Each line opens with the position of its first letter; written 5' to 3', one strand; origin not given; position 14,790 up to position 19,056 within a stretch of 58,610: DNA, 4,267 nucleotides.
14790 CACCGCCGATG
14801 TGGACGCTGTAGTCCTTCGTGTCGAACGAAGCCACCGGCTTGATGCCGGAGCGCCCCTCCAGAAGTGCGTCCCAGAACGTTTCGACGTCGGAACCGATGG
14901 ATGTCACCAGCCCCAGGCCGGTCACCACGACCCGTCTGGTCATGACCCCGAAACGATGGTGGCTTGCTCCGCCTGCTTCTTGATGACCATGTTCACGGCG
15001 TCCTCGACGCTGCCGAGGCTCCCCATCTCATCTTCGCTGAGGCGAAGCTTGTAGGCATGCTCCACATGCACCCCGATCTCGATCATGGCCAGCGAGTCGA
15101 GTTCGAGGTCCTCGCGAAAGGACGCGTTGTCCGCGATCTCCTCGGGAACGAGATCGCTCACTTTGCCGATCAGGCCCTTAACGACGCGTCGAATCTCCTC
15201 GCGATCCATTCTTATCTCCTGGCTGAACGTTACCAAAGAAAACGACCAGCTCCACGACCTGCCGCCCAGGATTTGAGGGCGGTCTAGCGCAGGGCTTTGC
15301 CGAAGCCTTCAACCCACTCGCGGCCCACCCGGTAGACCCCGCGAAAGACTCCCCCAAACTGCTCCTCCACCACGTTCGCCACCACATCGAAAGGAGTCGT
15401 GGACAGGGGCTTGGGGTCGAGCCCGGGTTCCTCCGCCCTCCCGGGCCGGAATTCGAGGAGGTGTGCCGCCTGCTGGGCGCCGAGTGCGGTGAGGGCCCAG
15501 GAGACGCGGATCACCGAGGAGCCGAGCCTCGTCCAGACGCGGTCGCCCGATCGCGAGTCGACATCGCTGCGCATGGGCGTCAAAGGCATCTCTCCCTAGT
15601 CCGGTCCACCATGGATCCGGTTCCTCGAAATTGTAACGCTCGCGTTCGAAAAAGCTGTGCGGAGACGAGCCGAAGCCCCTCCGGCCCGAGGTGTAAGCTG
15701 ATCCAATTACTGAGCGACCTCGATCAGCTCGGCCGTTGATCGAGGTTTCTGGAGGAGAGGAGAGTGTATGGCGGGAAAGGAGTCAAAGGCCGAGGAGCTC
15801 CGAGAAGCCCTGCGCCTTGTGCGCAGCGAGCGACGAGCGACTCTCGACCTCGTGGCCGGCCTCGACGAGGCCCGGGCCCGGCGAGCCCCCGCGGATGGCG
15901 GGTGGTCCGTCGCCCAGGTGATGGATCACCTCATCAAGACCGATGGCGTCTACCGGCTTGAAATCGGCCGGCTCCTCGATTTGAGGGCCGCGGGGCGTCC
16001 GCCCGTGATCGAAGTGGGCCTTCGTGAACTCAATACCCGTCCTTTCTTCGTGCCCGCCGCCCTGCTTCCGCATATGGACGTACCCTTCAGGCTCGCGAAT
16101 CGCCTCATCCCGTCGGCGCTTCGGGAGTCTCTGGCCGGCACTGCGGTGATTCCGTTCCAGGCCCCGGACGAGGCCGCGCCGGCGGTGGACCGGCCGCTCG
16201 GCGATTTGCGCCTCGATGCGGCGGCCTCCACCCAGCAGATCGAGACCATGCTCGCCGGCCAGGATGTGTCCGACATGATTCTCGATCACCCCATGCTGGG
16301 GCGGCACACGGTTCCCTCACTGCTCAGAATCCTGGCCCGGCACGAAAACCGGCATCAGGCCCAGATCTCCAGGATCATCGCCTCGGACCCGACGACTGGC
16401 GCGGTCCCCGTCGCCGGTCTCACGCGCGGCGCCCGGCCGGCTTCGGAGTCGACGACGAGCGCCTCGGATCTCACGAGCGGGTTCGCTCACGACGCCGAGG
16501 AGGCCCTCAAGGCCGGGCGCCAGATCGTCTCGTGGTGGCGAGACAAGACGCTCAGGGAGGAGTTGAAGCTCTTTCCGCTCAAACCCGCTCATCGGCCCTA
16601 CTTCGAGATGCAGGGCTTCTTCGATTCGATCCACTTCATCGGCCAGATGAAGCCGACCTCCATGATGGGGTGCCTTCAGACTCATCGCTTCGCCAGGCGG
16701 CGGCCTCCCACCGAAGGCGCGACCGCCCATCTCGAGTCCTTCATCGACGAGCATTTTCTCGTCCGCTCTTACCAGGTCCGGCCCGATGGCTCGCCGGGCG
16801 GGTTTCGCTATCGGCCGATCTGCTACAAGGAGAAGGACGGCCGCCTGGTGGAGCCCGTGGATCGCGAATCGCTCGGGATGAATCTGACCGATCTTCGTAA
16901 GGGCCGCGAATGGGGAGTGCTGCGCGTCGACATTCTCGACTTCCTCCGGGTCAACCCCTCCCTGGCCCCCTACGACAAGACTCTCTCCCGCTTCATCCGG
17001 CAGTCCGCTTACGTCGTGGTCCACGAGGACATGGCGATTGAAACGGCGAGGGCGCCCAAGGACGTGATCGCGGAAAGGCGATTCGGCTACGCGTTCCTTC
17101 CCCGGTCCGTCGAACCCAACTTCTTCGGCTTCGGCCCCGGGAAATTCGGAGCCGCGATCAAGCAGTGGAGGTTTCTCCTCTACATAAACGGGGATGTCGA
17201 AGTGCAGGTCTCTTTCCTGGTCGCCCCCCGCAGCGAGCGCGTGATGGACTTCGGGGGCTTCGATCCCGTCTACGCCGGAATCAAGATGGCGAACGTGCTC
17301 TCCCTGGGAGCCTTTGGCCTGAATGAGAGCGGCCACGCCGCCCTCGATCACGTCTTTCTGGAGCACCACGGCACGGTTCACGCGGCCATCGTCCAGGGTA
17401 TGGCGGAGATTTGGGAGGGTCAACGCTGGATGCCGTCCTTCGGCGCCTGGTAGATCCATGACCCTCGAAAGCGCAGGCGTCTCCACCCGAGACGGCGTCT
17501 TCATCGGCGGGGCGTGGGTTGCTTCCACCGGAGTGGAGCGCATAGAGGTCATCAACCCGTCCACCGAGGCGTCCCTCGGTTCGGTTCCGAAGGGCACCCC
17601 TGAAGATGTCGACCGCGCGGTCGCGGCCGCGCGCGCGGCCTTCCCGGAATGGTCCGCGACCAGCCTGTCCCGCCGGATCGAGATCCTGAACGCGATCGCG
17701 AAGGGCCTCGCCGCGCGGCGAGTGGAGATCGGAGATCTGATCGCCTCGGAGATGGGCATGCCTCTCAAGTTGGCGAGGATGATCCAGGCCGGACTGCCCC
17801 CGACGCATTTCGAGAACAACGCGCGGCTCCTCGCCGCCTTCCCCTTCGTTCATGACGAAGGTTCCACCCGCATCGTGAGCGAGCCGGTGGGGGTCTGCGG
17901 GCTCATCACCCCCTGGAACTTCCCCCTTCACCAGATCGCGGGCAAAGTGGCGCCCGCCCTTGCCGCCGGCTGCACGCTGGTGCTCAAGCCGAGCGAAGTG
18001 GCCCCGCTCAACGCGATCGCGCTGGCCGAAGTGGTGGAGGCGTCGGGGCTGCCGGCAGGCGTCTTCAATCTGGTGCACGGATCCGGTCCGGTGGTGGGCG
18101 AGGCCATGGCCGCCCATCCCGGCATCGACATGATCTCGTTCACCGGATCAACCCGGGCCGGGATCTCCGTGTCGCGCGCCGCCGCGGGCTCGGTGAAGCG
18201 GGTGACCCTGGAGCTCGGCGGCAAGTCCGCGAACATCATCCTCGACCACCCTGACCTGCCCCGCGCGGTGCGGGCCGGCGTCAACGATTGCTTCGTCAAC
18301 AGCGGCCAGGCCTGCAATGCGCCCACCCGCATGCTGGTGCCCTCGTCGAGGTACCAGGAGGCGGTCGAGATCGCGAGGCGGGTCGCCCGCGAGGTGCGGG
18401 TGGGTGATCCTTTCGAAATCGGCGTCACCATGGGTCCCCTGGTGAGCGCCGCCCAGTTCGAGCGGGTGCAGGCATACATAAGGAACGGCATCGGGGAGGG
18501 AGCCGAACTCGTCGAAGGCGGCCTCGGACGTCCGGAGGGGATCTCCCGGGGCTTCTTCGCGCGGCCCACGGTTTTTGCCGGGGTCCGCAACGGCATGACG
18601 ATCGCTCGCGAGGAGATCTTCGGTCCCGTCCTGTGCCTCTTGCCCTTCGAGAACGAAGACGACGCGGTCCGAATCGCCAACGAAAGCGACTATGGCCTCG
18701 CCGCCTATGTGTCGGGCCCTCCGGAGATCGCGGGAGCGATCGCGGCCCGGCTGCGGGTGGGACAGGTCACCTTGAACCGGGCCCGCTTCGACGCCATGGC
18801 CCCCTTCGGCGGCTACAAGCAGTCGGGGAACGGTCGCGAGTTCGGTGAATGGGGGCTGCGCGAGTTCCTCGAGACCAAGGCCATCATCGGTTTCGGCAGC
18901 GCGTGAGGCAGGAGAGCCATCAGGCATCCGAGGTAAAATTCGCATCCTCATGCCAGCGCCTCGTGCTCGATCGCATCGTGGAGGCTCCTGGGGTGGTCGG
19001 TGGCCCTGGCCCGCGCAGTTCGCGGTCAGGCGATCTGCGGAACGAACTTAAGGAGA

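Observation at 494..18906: Atypical type II PKS-like (KS/CLF) lipid cluster with halogenase, carotenoid-type oxygenase, CrtI-type flavoenzyme and an HMG-CoA-reductase homologue, but no KR/DH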

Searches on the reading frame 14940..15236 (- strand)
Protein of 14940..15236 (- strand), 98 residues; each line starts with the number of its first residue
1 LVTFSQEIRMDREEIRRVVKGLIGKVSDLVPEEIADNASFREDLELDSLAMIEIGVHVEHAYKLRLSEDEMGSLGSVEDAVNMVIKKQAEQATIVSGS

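Call 4: search_protein_families(library=pfam, proteins=[window:14940-15236:-], max_evalue=0.001)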
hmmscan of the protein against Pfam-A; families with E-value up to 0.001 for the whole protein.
window:14940-15236:- (98 aa): 1 family
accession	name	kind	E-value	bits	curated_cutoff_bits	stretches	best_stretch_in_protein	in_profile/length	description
PF00550.31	PP-binding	-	4.7e-09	36.8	20.8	1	18-83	2-66/67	Phosphopantetheine attachment site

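Call 69: search_protein_families(library=ncbifam, proteins=[window:14940-15236:-], max_evalue=0.001)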
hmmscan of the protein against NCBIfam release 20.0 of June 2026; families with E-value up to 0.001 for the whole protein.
window:14940-15236:- (98 aa): 12 families
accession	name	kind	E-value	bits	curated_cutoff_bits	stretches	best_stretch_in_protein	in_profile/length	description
NF040636.1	AcpM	exception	3.5e-15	55.8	146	1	12-94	3-85/93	meromycolate extension acyl carrier protein AcpM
NF002147.0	PRK00982.1-1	equivalog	2.8e-14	52.7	84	1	10-89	3-82/83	acyl carrier protein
TIGR00517.1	acyl_carrier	equivalog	6.4e-12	45.2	70.45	1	13-87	2-76/77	acyl carrier protein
NF002150.0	PRK00982.1-4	subfamily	8e-11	42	66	1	10-88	1-79/80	acyl carrier protein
NF002148.0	PRK00982.1-2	subfamily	2.2e-10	40.2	71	1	13-88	3-78/79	acyl carrier protein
NF002151.0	PRK00982.1-5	equivalog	7e-09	35.7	92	1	17-88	6-77/78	acyl carrier protein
NF002149.0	PRK00982.1-3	equivalog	4.7e-08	32.9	106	1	14-88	3-77/78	acyl carrier protein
NF003757.0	PRK05350.1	equivalog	1.4e-07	31.6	65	1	10-88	2-80/83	acyl carrier protein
NF009104.0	PRK12449.1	equivalog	2.8e-07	30.4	70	1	10-88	1-79/80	acyl carrier protein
NF058660.1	cispen_ACP_AmcB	equivalog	7.4e-07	29.3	80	1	30-86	19-77/80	cispentacin biosynthesis acyl carrier protein AmcB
NF005798.0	PRK07639.1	equivalog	0.00048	20.5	100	1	32-71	24-63/91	petrobactin biosynthesis protein AsbD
NF006031.0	PRK08172.1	equivalog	0.00093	19.8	76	0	18-90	8-79/82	acyl carrier protein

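Call 74: search_solved_structures(query=window:14940-15236:-, max_evalue=0.001)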
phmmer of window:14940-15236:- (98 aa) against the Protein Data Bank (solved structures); distinct sequences matched with E-value up to 0.001: 50.
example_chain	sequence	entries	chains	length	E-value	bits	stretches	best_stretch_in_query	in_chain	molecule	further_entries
1klp_A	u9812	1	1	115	5.5e-10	42.9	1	11-90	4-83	MEROMYCOLATE EXTENSION ACYL CARRIER PROTEIN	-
7bvc_P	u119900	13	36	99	1.1e-09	41.9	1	12-91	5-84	Meromycolate extension acyl carrier protein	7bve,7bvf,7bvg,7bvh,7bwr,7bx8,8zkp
9s2u_I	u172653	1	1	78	3.9e-09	40.2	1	12-84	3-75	Meromycolate extension acyl carrier protein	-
9rgb_G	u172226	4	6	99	4.7e-09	40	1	12-91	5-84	Meromycolate extension acyl carrier protein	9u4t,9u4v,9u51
9rfu_G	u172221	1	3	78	1.6e-08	38.2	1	12-84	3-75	Meromycolate extension acyl carrier protein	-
2cnr_A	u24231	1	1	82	7.8e-08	36.1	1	12-89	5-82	ACYL CARRIER PROTEIN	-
2koo_A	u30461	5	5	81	8.4e-08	36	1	13-89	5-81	Acyl carrier protein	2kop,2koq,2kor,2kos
2kwl_A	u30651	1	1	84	6.7e-07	33.1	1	10-87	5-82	Acyl carrier protein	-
7auf_A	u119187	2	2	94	6.8e-07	33.1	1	10-88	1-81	Similar to acyl carrier protein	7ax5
6u0j_B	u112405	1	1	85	1.6e-06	31.9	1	15-89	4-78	Acyl carrier protein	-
9ka7_C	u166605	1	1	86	1.6e-06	31.9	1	16-89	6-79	Acyl carrier protein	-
9ka6_C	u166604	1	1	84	1.8e-06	31.7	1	16-89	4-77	Acyl carrier protein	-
6n3p_G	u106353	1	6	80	2e-06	31.6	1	15-85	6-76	Acyl carrier protein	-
4ihf_G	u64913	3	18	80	2.1e-06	31.5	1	15-85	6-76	Acyl carrier protein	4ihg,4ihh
7e42_A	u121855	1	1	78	2.2e-06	31.4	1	14-87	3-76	Acyl carrier protein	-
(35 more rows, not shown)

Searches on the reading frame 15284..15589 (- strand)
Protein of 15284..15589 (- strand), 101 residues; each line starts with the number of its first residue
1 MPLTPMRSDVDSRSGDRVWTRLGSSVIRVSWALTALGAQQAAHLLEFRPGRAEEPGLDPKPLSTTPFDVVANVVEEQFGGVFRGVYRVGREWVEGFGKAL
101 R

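Call 4: search_protein_families(library=pfam, proteins=[window:15284-15589:-], max_evalue=0.001)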
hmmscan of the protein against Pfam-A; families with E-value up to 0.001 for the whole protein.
window:15284-15589:- (101 aa): 0 families

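Call 29: search_protein_families(library=pfam, proteins=[window:15284-15589:-], max_evalue=0.01)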
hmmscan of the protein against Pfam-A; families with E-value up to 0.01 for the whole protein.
window:15284-15589:- (101 aa): 0 families

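Call 69: search_protein_families(library=ncbifam, proteins=[window:15284-15589:-], max_evalue=0.001)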
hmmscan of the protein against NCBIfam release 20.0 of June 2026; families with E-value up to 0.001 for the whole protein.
window:15284-15589:- (101 aa): 0 families

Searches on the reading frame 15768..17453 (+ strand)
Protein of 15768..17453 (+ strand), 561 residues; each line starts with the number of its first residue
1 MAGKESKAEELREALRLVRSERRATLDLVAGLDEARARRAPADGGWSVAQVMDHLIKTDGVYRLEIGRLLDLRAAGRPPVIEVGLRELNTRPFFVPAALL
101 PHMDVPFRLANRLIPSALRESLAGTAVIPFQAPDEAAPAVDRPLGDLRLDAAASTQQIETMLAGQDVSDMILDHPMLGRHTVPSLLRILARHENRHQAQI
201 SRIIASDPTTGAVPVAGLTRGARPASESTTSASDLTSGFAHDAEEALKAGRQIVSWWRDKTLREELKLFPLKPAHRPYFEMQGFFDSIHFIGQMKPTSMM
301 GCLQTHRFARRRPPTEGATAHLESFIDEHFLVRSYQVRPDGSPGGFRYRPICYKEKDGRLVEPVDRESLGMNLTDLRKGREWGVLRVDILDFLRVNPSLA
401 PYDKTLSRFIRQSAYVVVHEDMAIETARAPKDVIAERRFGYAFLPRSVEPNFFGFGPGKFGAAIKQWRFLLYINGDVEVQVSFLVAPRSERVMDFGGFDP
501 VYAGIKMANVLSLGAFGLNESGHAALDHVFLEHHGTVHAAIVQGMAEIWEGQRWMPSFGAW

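Call 4: search_protein_families(library=pfam, proteins=[window:15768-17453:+], max_evalue=0.001)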
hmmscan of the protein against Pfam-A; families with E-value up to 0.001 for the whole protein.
window:15768-17453:+ (561 aa): 1 family
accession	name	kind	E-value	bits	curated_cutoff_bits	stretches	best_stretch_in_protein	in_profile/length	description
PF12867.12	DinB_2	-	3.3e-12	47.4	24.8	1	20-200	4-128/128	DinB superfamily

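Call 69: search_protein_families(library=ncbifam, proteins=[window:15768-17453:+], max_evalue=0.001)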
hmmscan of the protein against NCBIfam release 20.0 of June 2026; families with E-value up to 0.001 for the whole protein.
window:15768-17453:+ (561 aa): 1 family
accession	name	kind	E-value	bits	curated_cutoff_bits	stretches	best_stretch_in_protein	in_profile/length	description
TIGR03083.1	TIGR03083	domain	5.3e-05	23.6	50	1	18-69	2-53/202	maleylpyruvate isomerase family mycothiol-dependent enzyme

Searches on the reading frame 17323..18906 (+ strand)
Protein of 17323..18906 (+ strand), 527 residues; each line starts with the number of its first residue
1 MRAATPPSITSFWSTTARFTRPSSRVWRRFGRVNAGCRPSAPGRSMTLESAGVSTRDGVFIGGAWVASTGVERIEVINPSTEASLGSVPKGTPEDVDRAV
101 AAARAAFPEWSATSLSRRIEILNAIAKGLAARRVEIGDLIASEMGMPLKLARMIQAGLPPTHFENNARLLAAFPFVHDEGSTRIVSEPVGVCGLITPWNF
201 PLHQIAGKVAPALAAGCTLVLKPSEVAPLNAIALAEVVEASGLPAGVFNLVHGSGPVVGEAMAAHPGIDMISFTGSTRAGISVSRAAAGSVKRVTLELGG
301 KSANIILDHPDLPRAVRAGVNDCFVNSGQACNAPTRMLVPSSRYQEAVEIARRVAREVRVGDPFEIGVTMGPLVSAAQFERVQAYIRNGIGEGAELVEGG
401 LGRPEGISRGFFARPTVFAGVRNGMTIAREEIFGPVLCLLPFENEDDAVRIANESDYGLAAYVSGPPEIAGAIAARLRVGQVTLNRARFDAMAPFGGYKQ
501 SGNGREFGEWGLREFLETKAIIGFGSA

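Call 4: search_protein_families(library=pfam, proteins=[window:17323-18906:+], max_evalue=0.001)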
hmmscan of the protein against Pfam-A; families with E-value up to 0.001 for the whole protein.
window:17323-18906:+ (527 aa): 1 family
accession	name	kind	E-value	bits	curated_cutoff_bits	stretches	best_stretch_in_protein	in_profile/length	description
PF00171.27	Aldedh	-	9.5e-153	509.5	23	1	65-521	1-461/461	Aldehyde dehydrogenase family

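Call 69: search_protein_families(library=ncbifam, proteins=[window:17458-18906:+], max_evalue=0.001)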
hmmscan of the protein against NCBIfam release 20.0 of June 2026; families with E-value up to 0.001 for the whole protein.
window:17458-18906:+ (482 aa): 41 families (the best 25 are shown)
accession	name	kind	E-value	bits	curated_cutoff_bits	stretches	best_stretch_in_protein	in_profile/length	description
TIGR01804.1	BADH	equivalog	1.8e-123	412.5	668.6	1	15-474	1-467/467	betaine-aldehyde dehydrogenase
TIGR04284.1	aldehy_Rv0768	hypoth_equivalog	3.5e-122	408.8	775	1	14-476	3-476/480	aldehyde dehydrogenase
TIGR02299.1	HpaE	equivalog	1.4e-118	396.6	638.35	1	14-476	3-474/488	5-carboxymethyl-2-hydroxymuconate semialdehyde dehydrogenase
NF045736.1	PaDhStyDRhodo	equivalog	3e-116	388.8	800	1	13-476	4-475/479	phenylacetaldehyde dehydrogenase StyD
NF010000.0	PRK13473.1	subfamily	8.3e-112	374.2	615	1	14-476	5-470/475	aminobutyraldehyde dehydrogenase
NF009725.0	PRK13252.1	equivalog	8.6e-111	370.7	593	1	13-476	8-477/488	betaine-aldehyde dehydrogenase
NF007497.0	PRK10090.1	equivalog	1.8e-106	356.8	500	1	12-476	7-475/480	aldehyde dehydrogenase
NF045735.1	PaDhStyDPseudo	equivalog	5.2e-106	355.2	850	1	11-476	2-479/483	phenylacetaldehyde dehydrogenase StyD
NF006916.0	PRK09407.1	equivalog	4.1e-103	345.8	521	1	23-476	30-490/526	succinic semialdehyde dehydrogenase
TIGR01780.1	SSADH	subfamily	3.8e-100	335.9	646.35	1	31-474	1-448/448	succinate-semialdehyde dehydrogenase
TIGR03216.1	OH_muco_semi_DH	equivalog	2.3e-99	333.2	693.25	1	15-476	4-477/481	2-hydroxymuconic semialdehyde dehydrogenase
NF007352.0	PRK09847.1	equivalog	3.7e-97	325.9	850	1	12-476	20-489/495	aldehyde dehydrogenase PuuC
NF042993.1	AlphKGSA_gudD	equivalog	2.5e-94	316.7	770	1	15-472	7-474/481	alpha-ketoglutaric semialdehyde dehydrogenase GucD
NF050026.1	AcaldDHExaC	equivalog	1.8e-93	313.8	900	1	12-476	16-491/503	acetaldehyde dehydrogenase ExaC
NF052305.1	DioxValDhHalo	equivalog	8.5e-92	308.5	750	1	13-476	6-479/483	2,5-dioxovalerate dehydrogenase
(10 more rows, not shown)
